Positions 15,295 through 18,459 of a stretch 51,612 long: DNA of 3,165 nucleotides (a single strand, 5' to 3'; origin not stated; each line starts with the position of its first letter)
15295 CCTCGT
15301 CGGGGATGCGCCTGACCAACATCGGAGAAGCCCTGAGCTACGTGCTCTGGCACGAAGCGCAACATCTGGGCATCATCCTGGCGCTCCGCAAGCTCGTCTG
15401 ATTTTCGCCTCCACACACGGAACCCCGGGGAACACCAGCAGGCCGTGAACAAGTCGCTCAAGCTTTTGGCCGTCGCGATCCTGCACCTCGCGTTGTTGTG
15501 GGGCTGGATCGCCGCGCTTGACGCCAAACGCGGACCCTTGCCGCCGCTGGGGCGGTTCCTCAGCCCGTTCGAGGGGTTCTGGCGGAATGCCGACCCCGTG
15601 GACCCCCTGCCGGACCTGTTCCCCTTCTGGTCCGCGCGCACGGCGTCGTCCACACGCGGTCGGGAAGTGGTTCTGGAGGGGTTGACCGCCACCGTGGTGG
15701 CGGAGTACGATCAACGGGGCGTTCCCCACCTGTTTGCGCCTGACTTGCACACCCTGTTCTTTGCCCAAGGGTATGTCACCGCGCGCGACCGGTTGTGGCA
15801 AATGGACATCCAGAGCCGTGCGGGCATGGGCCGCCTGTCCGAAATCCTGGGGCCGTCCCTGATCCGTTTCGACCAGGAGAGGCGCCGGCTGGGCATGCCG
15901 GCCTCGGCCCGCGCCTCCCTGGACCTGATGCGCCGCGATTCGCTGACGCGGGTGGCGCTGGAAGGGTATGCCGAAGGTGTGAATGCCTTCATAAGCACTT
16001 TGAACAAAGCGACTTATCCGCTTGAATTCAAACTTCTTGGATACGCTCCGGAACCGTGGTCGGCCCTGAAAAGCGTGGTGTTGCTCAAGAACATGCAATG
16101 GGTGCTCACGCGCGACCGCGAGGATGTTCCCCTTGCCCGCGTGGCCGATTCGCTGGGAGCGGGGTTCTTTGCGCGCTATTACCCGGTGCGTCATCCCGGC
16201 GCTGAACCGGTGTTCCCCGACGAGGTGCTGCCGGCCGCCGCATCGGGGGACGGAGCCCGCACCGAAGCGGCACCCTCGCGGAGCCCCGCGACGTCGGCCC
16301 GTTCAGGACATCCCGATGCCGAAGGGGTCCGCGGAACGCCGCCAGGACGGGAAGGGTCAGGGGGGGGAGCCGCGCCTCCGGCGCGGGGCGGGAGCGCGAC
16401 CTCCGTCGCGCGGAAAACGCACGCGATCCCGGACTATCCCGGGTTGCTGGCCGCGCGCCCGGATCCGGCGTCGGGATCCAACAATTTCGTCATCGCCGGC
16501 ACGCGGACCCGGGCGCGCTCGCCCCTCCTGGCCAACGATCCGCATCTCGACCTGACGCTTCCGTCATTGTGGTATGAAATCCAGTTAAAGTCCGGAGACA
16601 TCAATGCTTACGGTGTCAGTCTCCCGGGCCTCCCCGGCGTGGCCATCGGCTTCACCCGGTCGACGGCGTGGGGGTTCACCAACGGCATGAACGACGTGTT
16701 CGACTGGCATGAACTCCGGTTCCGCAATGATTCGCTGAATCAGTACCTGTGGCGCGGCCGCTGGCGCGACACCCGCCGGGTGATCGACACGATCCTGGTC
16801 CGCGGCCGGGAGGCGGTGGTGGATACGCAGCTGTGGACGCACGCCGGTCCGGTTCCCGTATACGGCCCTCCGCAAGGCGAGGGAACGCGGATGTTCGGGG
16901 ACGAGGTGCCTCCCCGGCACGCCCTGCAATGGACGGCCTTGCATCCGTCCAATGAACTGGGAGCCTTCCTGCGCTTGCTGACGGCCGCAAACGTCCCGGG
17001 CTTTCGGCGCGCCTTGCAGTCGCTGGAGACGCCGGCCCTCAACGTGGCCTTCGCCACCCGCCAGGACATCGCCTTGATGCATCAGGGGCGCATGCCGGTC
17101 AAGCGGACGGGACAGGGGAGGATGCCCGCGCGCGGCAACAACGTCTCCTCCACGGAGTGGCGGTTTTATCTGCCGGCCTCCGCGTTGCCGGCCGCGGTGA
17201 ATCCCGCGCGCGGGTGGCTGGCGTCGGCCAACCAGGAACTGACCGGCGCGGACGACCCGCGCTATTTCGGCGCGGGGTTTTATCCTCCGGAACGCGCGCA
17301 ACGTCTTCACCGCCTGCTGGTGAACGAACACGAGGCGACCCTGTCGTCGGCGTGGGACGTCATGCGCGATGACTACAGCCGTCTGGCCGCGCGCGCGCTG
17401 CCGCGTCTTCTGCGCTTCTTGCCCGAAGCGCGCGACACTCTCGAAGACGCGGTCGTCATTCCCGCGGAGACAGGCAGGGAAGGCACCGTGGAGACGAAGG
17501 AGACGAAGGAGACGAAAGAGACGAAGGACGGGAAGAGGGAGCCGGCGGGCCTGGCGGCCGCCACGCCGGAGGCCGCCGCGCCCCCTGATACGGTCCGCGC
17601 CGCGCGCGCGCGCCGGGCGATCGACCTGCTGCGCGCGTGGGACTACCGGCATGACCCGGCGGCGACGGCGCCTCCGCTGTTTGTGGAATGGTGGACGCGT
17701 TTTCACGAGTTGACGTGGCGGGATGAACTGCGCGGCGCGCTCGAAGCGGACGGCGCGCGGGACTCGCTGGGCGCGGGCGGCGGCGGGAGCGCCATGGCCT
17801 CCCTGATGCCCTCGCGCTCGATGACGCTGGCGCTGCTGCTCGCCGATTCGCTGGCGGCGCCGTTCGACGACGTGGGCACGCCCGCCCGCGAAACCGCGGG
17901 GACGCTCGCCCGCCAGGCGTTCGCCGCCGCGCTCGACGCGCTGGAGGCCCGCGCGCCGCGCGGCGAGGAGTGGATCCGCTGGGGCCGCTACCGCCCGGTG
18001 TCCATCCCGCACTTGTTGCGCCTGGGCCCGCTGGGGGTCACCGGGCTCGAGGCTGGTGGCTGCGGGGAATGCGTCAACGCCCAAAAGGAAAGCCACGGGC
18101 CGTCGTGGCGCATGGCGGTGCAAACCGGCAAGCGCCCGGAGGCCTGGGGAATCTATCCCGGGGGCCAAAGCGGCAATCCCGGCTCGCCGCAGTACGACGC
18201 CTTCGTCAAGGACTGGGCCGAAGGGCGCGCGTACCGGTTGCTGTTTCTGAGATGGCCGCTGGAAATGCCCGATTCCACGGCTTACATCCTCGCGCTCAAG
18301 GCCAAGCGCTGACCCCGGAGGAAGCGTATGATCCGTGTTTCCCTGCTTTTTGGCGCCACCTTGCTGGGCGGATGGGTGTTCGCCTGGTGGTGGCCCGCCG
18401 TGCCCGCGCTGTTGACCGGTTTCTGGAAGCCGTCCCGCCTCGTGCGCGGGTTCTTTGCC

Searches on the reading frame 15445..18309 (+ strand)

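Call 91: search_protein_families(library=pfam, proteins=[window:15445-18309:+], max_evalue=0.000001)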
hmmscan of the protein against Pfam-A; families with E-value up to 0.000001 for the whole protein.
window:15445-18309:+ (955 aa): 1 family
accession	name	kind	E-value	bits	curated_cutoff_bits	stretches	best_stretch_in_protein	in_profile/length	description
PF01804.23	Penicil_amidase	-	7.9e-177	590.7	21.3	1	87-934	5-668/675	Penicillin amidase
